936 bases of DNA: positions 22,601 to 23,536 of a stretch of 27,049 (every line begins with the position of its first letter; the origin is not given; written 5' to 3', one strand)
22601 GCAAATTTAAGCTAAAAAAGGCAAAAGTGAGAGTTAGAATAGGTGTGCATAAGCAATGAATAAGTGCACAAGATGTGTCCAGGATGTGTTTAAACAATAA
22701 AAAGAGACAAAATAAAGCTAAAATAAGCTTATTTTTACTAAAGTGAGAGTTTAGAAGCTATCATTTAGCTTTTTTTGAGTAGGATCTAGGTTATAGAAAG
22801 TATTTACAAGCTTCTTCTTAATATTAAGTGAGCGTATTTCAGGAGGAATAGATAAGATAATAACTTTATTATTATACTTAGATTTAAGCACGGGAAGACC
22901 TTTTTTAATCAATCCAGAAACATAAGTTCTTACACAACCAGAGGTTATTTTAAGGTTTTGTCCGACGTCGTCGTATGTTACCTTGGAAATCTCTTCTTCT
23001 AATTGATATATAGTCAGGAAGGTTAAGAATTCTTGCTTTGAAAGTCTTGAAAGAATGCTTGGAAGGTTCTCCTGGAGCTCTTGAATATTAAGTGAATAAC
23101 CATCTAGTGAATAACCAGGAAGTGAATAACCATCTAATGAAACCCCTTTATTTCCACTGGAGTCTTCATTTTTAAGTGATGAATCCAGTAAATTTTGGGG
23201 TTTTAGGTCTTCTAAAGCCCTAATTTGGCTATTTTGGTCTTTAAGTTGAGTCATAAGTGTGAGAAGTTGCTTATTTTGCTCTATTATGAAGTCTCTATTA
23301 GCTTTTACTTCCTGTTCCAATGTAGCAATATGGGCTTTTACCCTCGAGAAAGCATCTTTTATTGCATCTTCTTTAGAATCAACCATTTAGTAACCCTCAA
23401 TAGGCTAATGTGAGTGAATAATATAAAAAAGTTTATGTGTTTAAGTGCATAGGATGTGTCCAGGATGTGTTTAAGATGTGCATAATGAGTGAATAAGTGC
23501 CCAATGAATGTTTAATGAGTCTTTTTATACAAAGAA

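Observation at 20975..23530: Candidate undescribed origin/partition locus: Xer recombinase + two paralogous coiled-coil/wHTH proteins in phased repeat arrays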

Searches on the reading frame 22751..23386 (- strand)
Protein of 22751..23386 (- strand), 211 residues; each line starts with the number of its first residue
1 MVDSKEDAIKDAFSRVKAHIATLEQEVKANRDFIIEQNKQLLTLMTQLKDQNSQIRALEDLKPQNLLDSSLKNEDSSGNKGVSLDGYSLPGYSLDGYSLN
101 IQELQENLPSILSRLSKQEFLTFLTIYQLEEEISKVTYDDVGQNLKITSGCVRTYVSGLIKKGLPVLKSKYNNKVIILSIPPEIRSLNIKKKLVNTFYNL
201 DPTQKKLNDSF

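Call 5: search_protein_families(library=pfam, proteins=[window:22751-23386:-], max_evalue=0.1)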
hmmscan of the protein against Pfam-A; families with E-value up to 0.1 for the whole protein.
window:22751-23386:- (211 aa): 3 families
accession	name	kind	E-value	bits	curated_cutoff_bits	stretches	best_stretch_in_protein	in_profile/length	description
PF23130.1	IcmW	-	0.015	15.9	27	1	2-53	26-77/144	IcmW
PF14915.12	CCDC144C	-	0.042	12.9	35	1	2-55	365-418/534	CCDC144C protein coiled-coil region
PF01325.25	Fe_dep_repress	-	0.072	13.7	26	0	125-165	12-52/60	Iron dependent repressor, N-terminal DNA binding domain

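Call 12: find_homologous_proteins(query=window:22751-23386:-, max_evalue=0.01)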
Query window:22751-23386:- (211 aa): 94 proteins with E <= 0.01 among 456 candidates.
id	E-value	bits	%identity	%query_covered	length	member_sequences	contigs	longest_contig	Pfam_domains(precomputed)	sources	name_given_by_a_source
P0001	5.1e-128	442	100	100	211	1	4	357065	-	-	-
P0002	1.5e-116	405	91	100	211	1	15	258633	-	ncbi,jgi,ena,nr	ncbi:hypothetical protein HOD38_05560 [archaeon]|jgi:hypothetical protein|nr:hypothetical protein [a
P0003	1.7e-111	388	87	100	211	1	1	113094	-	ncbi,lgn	ncbi:MAG: hypothetical protein ABIJ18_04995 [archaeon]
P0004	7.3e-106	370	83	100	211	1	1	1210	-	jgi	-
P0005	2.1e-105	368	83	100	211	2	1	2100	-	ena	-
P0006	5.9e-101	354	82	97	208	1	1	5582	-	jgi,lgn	-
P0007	6.9e-101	354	83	98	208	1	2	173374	-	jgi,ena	jgi:hypothetical protein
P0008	3.2e-99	348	83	97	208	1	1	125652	-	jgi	jgi:hypothetical protein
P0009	1.7e-97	343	75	100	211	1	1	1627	-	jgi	-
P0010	1.6e-95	336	75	100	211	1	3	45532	-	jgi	-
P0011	3.1e-93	329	76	98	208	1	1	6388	-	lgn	-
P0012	3.0e-79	283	64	97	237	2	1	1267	-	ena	-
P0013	1.7e-74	268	58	100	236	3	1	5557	-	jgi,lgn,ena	-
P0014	2.7e-69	251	55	98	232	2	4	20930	-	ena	-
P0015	5.1e-69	250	56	97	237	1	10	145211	-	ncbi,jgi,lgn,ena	-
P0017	7.9e-69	249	55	100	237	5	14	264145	-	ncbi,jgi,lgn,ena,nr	ncbi:hypothetical protein HON03_01385 [archaeon]|nr:hypothetical protein [archaeon] MBT5288469.1 hyp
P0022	2.5e-64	234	55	100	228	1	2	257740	-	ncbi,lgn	-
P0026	5.7e-62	227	51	100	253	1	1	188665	-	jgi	jgi:hypothetical protein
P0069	7.5e-36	142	40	97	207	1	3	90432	-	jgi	jgi:beta-galactosidase beta subunit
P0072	5.2e-35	139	39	96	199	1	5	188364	-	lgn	-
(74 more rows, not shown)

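Call 14: find_encoding_contigs(protein=P0002, flank=6000, max_places=2)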
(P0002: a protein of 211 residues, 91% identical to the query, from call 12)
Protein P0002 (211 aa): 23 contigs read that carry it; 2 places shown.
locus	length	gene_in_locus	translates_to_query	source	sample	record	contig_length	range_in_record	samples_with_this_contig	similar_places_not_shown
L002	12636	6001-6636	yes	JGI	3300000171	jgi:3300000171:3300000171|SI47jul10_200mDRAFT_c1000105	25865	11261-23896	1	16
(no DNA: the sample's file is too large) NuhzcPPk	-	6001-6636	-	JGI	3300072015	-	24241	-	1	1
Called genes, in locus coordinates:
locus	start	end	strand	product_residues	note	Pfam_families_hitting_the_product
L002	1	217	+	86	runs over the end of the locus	PF05239:PRC (weak)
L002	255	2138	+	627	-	PF01078:Mg_chelatase (weak), PF12775:AAA_7 (weak), PF20030:bpMoxR (weak), PF14532:Sigma54_activ_2 (faint), PF00158:Sigma54_activat, PF07728:AAA_5 (weak), PF05362:Lon_C, PF13541:ChlI, +1 more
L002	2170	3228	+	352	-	PF13207:AAA_17 (weak), PF13238:AAA_18, PF00383:dCMP_cyt_deam_1, PF14437:MafB19-deam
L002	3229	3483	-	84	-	-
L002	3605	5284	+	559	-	PF03485:Arg_tRNA_synt_N, PF00750:tRNA-synt_1d, PF05746:DALR_1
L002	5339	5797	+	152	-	-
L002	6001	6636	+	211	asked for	-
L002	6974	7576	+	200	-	-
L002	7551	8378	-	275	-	PF02899:Phage_int_SAM_1, PF13495:Phage_int_SAM_4, PF00589:Phage_integrase, PF22823:MrpR_C_cat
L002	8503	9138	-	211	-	-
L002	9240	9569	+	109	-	-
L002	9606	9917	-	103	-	PF03551:PadR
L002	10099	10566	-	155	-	PF00293:NUDIX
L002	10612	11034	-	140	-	-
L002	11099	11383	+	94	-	-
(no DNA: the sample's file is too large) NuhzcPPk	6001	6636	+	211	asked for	-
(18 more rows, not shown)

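Call 15: find_encoding_contigs(protein=P0003, flank=6000, max_places=1)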
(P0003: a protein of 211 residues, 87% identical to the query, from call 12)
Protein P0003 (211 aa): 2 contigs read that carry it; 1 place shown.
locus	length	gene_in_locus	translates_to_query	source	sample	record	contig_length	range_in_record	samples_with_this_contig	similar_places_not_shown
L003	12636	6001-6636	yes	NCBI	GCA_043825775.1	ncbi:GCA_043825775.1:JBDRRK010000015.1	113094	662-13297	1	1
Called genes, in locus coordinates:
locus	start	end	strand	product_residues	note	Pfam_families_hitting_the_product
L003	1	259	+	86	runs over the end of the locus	PF05239:PRC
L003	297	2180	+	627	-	PF01078:Mg_chelatase, PF20030:bpMoxR (faint), PF13245:AAA_19 (faint), PF07728:AAA_5 (weak), PF00158:Sigma54_activat, PF20436:LonB_AAA-LID (weak), PF05362:Lon_C, PF13541:ChlI, +2 more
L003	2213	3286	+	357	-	PF13238:AAA_18, PF00383:dCMP_cyt_deam_1, PF14437:MafB19-deam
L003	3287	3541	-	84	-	-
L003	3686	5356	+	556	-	PF03485:Arg_tRNA_synt_N, PF01921:tRNA-synt_1f (faint), PF00750:tRNA-synt_1d, PF05746:DALR_1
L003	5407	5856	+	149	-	-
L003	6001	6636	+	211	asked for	-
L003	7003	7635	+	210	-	-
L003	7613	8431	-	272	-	PF02899:Phage_int_SAM_1 (weak), PF13495:Phage_int_SAM_4, PF00589:Phage_integrase, PF22823:MrpR_C_cat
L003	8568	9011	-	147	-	-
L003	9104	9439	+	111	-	-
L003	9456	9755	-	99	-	PF03551:PadR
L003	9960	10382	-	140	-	-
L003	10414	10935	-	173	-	-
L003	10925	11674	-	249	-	PF02535:Zip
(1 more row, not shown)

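Call 16: find_encoding_contigs(protein=P0008, flank=6000, max_places=1)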
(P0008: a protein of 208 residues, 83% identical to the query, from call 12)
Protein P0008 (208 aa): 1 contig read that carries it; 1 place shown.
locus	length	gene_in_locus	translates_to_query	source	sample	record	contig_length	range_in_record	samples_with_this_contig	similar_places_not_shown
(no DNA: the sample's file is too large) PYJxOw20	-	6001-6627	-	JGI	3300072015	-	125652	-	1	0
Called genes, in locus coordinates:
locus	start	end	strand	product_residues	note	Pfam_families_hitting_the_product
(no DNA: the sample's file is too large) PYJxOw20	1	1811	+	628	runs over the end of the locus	PF01078:Mg_chelatase (weak), PF20030:bpMoxR (faint), PF13245:AAA_19 (faint), PF14532:Sigma54_activ_2 (faint), PF00158:Sigma54_activat, PF07728:AAA_5 (weak), PF05362:Lon_C, PF13541:ChlI, +1 more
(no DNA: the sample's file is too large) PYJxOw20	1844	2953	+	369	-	PF13207:AAA_17 (weak), PF13238:AAA_18, PF00383:dCMP_cyt_deam_1, PF14437:MafB19-deam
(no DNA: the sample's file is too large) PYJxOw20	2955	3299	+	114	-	-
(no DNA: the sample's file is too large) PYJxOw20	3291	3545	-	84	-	-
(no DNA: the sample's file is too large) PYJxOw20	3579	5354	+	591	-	PF03485:Arg_tRNA_synt_N, PF00750:tRNA-synt_1d, PF05746:DALR_1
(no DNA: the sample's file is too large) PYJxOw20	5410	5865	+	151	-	-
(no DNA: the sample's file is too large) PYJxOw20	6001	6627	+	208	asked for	-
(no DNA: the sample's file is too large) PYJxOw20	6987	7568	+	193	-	-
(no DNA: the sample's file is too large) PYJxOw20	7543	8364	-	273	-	PF02899:Phage_int_SAM_1 (weak), PF13495:Phage_int_SAM_4, PF00589:Phage_integrase, PF22823:MrpR_C_cat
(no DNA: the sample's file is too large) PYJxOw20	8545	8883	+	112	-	-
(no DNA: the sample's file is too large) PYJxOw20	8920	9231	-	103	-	PF03551:PadR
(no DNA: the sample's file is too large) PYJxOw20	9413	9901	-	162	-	PF00293:NUDIX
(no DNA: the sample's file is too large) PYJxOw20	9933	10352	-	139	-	-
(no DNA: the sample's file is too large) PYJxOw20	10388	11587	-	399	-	PF00999:Na_H_Exchanger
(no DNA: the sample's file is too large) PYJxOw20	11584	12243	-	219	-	PF00571:CBS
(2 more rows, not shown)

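Call 17: find_encoding_contigs(protein=P0017, flank=6000, max_places=2)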
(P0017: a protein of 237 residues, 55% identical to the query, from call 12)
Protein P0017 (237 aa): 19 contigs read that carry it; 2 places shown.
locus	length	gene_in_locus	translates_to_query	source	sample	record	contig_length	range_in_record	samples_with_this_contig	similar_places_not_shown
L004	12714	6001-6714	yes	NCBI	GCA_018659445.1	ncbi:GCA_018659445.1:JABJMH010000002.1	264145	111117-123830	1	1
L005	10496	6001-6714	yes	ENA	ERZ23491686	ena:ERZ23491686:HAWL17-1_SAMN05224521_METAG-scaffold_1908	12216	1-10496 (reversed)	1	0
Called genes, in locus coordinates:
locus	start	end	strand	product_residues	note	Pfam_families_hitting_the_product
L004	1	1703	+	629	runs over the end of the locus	PF01078:Mg_chelatase (weak), PF00004:AAA (faint), PF00158:Sigma54_activat, PF07728:AAA_5 (weak), PF20436:LonB_AAA-LID (weak), PF05362:Lon_C, PF13541:ChlI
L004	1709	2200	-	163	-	-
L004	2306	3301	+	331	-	PF13207:AAA_17 (weak), PF13238:AAA_18 (weak), PF21448:DNMK (weak), PF00383:dCMP_cyt_deam_1, PF14437:MafB19-deam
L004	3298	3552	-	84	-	-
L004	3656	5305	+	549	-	PF03485:Arg_tRNA_synt_N, PF00750:tRNA-synt_1d, PF05746:DALR_1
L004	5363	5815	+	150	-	-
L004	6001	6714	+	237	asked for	-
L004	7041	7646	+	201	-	-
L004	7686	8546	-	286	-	PF10469:AKAP7_NLS (weak), PF22547:2H-SAK (weak)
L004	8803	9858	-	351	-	-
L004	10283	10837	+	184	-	PF00589:Phage_integrase, PF22823:MrpR_C_cat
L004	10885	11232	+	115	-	-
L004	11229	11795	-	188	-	-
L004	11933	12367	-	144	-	-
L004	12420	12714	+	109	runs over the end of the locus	-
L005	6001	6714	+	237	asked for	-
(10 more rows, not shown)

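Call 18: find_encoding_contigs(protein=P0022, flank=6000, max_places=1)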
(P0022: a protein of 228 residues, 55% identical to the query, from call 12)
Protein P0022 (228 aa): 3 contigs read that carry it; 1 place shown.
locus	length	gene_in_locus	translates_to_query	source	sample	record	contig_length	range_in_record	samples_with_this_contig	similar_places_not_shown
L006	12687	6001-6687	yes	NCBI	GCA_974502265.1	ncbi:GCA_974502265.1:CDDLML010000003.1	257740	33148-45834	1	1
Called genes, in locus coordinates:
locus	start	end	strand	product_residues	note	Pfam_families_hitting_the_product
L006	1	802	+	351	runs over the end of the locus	PF13238:AAA_18, PF00383:dCMP_cyt_deam_1, PF14437:MafB19-deam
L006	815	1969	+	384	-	PF02511:Thy1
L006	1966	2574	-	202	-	PF13521:AAA_28 (weak), PF02223:Thymidylate_kin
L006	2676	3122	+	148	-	PF00383:dCMP_cyt_deam_1, PF14437:MafB19-deam (weak)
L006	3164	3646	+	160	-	-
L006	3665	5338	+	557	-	PF03485:Arg_tRNA_synt_N, PF00750:tRNA-synt_1d, PF05746:DALR_1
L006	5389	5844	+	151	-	-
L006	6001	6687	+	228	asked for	-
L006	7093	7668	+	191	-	-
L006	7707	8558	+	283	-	-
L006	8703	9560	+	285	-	PF00589:Phage_integrase, PF22823:MrpR_C_cat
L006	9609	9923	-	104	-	PF03551:PadR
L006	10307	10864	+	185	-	PF01966:HD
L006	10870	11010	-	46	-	-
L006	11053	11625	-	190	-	-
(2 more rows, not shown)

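Call 19: find_encoding_contigs(protein=P0026, flank=6000, max_places=1)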
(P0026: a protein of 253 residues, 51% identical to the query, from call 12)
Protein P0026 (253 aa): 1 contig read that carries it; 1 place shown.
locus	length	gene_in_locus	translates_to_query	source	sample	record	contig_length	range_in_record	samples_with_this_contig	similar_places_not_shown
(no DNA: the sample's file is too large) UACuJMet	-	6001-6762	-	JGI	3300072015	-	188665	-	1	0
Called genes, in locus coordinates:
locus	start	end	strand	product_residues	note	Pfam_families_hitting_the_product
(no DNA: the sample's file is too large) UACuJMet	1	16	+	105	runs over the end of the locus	-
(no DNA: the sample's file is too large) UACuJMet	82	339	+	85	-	PF05239:PRC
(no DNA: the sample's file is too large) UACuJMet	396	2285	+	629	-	PF01078:Mg_chelatase, PF20030:bpMoxR (faint), PF14532:Sigma54_activ_2 (faint), PF00004:AAA (faint), PF00158:Sigma54_activat, PF07728:AAA_5 (weak), PF05362:Lon_C, PF13541:ChlI, +1 more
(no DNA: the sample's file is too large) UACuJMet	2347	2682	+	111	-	-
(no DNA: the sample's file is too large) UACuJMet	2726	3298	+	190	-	PF13238:AAA_18, PF13207:AAA_17 (weak)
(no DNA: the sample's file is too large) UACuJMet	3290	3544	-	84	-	-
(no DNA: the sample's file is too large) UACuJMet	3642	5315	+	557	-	PF03485:Arg_tRNA_synt_N, PF00750:tRNA-synt_1d, PF05746:DALR_1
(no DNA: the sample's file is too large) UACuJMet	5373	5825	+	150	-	-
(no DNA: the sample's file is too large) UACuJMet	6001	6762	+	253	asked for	-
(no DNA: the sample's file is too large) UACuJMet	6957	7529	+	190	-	-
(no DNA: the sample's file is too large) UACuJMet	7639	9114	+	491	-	PF19077:Big_13 (faint)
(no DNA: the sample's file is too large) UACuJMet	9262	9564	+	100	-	-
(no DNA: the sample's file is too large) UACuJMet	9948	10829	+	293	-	PF00589:Phage_integrase, PF22823:MrpR_C_cat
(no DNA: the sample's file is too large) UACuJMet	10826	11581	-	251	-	-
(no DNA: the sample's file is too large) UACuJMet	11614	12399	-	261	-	-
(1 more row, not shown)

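Call 20: find_encoding_contigs(protein=P0072, flank=6000, max_places=1)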
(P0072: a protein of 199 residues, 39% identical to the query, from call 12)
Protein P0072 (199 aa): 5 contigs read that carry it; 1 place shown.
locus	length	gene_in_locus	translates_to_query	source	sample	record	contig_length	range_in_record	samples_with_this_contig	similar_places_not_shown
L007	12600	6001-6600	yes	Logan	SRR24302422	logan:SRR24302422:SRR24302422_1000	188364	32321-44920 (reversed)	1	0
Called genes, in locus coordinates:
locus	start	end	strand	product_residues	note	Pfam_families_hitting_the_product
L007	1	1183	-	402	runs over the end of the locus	PF01637:ATPase_2, PF13191:AAA_16 (weak), PF24883:NPHP3_N (faint), PF00004:AAA (weak), PF13401:AAA_22, PF22606:Cdc6-ORC-like_ATPase_lid (weak), PF22703:Cdc6_lid, PF09079:WHD_Cdc6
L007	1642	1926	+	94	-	-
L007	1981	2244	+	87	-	PF05239:PRC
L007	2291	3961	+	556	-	PF03485:Arg_tRNA_synt_N, PF00750:tRNA-synt_1d, PF05746:DALR_1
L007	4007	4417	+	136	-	-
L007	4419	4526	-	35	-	-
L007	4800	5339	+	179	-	-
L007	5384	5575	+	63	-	-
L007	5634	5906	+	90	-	-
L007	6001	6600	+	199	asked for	-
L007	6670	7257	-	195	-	-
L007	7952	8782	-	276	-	PF02899:Phage_int_SAM_1 (weak), PF13495:Phage_int_SAM_4, PF00589:Phage_integrase, PF22823:MrpR_C_cat (weak)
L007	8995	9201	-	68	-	-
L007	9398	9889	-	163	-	-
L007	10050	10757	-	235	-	PF09754:PAC2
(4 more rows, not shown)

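Call 21: find_encoding_contigs(protein=P0069, flank=6000, max_places=1)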
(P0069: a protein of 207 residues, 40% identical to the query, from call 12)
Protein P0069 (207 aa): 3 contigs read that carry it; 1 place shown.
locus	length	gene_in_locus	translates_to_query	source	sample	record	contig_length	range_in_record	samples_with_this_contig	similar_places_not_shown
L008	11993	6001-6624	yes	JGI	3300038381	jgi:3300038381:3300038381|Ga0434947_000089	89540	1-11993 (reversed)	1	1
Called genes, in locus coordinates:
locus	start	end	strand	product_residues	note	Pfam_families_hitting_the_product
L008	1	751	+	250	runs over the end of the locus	PF01145:Band_7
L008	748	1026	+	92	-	-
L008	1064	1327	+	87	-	PF05239:PRC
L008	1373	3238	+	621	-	PF01078:Mg_chelatase, PF20030:bpMoxR (faint), PF00004:AAA (faint), PF07728:AAA_5 (faint), PF00158:Sigma54_activat, PF20436:LonB_AAA-LID, PF05362:Lon_C, PF13541:ChlI, +2 more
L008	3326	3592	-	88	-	-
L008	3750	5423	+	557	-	PF03485:Arg_tRNA_synt_N, PF01921:tRNA-synt_1f (faint), PF00750:tRNA-synt_1d, PF05746:DALR_1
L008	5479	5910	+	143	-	-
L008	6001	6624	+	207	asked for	-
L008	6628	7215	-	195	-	-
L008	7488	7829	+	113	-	-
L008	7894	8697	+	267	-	PF02661:Fic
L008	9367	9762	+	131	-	-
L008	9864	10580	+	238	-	PF13495:Phage_int_SAM_4, PF00589:Phage_integrase, PF22823:MrpR_C_cat (weak)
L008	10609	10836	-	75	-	-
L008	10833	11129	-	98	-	PF03551:PadR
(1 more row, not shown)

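Call 35: search_solved_structures(query=A3, max_evalue=1, show_alignments=2)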
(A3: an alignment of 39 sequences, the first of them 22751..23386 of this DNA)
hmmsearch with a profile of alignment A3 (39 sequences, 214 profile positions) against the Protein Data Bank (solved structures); distinct sequences matched with E-value up to 1: 51.
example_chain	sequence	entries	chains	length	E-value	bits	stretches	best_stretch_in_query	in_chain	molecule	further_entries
2x4h_A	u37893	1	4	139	9.1e-05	25.6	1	111-172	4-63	HYPOTHETICAL PROTEIN SSO2273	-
2k4b_A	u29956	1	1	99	0.0068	19.4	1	95-167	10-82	Transcriptional regulator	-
1r05_A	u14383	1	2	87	0.0072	19.4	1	5-70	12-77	Max protein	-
5zuv_A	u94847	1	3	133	0.011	18.8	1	9-115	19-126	Spike glycoprotein,Spike glycoprotein,inhibitor EK1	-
5xg2_A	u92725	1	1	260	0.02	17.9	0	12-110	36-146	Chromosome partition protein Smc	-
1i1g_A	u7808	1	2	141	0.028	17.4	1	134-167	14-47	TRANSCRIPTIONAL REGULATOR LRPA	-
6ian_A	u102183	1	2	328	0.031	17.3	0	17-92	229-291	Intraflagellar transport protein 74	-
2ynz_A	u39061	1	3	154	0.044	16.8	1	17-94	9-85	GENERAL CONTROL PROTEIN GCN4, PUTATIVE INNER MEMBRANE PROTEIN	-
6snr_A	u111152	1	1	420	0.073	16.1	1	13-73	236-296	Lipid II:glycine glycyltransferase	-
4zmr_A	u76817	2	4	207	0.084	15.9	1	140-165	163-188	Response regulator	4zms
5zhy_A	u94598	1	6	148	0.089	15.8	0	9-61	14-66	Spike glycoprotein, Spike glycoprotein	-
7fby_A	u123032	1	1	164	0.09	15.8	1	132-167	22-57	Transcriptional regulatory protein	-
4hye_A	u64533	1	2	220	0.093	15.7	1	140-165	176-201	Response regulator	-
4zrj_B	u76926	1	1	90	0.12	15.4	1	21-101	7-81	Merlin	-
9w4v_A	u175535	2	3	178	0.13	15.2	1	132-167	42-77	Uncharacterized HTH-type transcriptional regulator PH0140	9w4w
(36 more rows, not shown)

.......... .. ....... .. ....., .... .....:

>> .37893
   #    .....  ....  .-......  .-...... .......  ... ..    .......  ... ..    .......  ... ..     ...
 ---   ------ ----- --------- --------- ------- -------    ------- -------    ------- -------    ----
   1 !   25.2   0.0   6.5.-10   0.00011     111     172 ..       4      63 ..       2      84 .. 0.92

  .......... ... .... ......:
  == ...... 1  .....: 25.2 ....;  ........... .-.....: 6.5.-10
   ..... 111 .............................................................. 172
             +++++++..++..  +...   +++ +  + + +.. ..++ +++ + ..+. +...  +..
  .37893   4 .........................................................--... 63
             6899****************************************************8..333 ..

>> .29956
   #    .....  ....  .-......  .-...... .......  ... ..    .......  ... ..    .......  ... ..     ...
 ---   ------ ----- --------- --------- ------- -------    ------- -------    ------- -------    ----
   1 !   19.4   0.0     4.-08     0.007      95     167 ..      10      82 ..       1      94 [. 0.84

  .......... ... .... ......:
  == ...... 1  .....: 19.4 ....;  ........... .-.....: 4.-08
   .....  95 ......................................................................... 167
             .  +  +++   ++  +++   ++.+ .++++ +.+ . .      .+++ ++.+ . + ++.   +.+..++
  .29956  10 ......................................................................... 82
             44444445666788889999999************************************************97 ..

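Call 36: search_protein_families(library=ncbifam, proteins=[window:22751-23386:-], max_evalue=0.1)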
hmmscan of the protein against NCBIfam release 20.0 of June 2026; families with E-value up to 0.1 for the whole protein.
window:22751-23386:- (211 aa): 2 families
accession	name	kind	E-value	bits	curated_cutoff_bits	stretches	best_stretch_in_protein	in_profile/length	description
TIGR02937.1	sigma70-ECF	superfamily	0.0042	16.7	42.9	1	6-162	29-160/165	sigma-70 family RNA polymerase sigma factor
TIGR02393.1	RpoD_Cterm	equivalog_domain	0.0044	16.6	354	1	99-162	161-223/238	RNA polymerase sigma factor RpoD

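Call 38: predict_structure(alignment_id=A3)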
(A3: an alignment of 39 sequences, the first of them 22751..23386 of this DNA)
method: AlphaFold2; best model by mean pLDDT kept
length: 211 residues; sequences in the alignment: 39
mean_pLDDT: 76.8   pTM: 0.48
mean pLDDT of the five models: 76.8, 76.5, 75.9, 75.0, 74.8
residues with pLDDT >= 90: 80; 70-90: 71; 50-70: 22; < 50: 38
segments of 3 or more residues with pLDDT < 50: 63-96, 208-211
pLDDT, mean of each block of 10 residues (from residue 1): 75 93 95 96 94 85 45 40 39 48 79 87 91 90 93 93 89 88 74 71 53 38
secondary structure, 60 per line:
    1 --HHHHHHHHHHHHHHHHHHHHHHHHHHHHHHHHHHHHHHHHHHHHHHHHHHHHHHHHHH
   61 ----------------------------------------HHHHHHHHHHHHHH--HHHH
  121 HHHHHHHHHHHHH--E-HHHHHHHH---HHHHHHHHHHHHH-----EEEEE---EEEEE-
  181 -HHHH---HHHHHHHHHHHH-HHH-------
elements in order: H3-60 H101-114 H117-133 H138-145 H149-161 E167-171 E175-179 H182-185 H189-200

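Call 46: fold_search(model_id=the predicted structure, library=pdb)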
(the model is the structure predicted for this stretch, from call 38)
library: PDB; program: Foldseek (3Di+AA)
matches with E <= 10: 500; with E <= 0.001: 1
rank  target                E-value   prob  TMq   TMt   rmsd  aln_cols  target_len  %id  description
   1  3eco_A                7.7e-04  1.00  0.34  0.50  12.2       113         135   12  Crystal structure of MepR, a transcription regulator of the Staphylococcus aureus multidrug efflux pump MepA (released 2009-02-10)
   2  2rdp                  1.8e-03  1.00  0.30  0.42   8.9       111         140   15  The structure of a MarR family protein from Bacillus stearothermophilus (released 2007-11-13)
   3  8za5_A                2.1e-03  1.00  0.32  0.46   4.8       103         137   17  Crystal structure of HsmR (released 2025-10-29)
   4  5fb2_A                2.4e-03  1.00  0.33  0.48   7.6       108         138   15  S. aureus MepR F27L Mutant bound to oligodeoxyribonucleotide (released 2016-12-14)
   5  6pcp_C                2.4e-03  1.00  0.29  0.41  15.1       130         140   15  Mechanism for regulation of DNA binding of Bordetella bronchiseptica BpsR by 6-hydroxynicotinic acid (released 2019-11-06)
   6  5eri                  2.7e-03  0.99  0.29  0.38  16.8       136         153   18  MarR Protein from Peptoclostridium difficile DA00132 (released 2016-11-16)
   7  8zde_C                2.7e-03  1.00  0.32  0.47   8.7       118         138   17  Crystal structure of HsmR with DNA bound (released 2025-11-05)
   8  3f72_B                2.9e-03  1.00  0.29  0.53  10.4       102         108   20  Crystal Structure of the Staphylococcus aureus pI258 CadC Metal Binding Site 2 Mutant (released 2009-04-07)
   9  3r0a_B                2.9e-03  1.00  0.30  0.49   7.8       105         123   20  Possible transcriptional regulator from Methanosarcina mazei Go1 (gi 21227196) (released 2011-03-23)
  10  6pcp_B                2.9e-03  1.00  0.29  0.43  15.3       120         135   13  Mechanism for regulation of DNA binding of Bordetella bronchiseptica BpsR by 6-hydroxynicotinic acid (released 2019-11-06)
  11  9u7b_A                3.1e-03  1.00  0.31  0.43   9.2       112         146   19  Crystal structure of Rv0042c (released 2026-03-25)
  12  5ffx_A                3.3e-03  1.00  0.34  0.49   7.6       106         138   13  S. aureus MepR G34K Mutant (released 2016-12-21)
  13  5yi1                  3.3e-03  0.98  0.25  0.37   8.6       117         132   20  Structure of Lactococcus lactis ZitR, C30AH42A mutant in apo form (released 2017-12-06)
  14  1s3j_A                3.8e-03  1.00  0.31  0.44   7.1       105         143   12  X-ray crystal structure of YusO protein from Bacillus subtilis (released 2004-04-13)
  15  22oz_D                3.8e-03  1.00  0.34  0.42   9.4       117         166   18  Structural insights into HpaR-mediated recognition of hrpX and hrpG in Xanthomonas campestris pv. campestris (released 2026-03-11)
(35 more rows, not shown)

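Call 99: search_protein_representatives(alignment_id=A3)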
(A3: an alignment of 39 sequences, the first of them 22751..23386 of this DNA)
Query: 39 sequences, 214 profile positions. Proteins with E-value up to 0.001 (for the whole library): 1055; up to 1e-10: 712; up to 1e-30: 524. The best 150 are listed.
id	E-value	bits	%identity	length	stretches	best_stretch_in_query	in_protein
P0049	7.4e-78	277.6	-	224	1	3-214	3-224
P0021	2.1e-76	272.8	-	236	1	5-214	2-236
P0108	1.5e-71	257.0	-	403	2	64-214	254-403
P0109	2.8e-70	252.8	-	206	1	5-212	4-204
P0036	6.5e-70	251.6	-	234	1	5-214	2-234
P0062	7.1e-70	251.5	-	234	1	3-214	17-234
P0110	7.1e-69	248.2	-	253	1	5-210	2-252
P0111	2.9e-68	246.2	-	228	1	4-211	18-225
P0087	1.4e-67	244.0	-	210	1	1-214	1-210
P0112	2.3e-67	243.3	-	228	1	5-214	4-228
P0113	1.8e-65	237.0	-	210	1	3-213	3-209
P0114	8.6e-65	234.9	-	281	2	36-214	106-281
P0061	1.6e-64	234.0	-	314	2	23-210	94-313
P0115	2.1e-64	233.6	-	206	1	5-212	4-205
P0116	3.9e-63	229.4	-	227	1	5-214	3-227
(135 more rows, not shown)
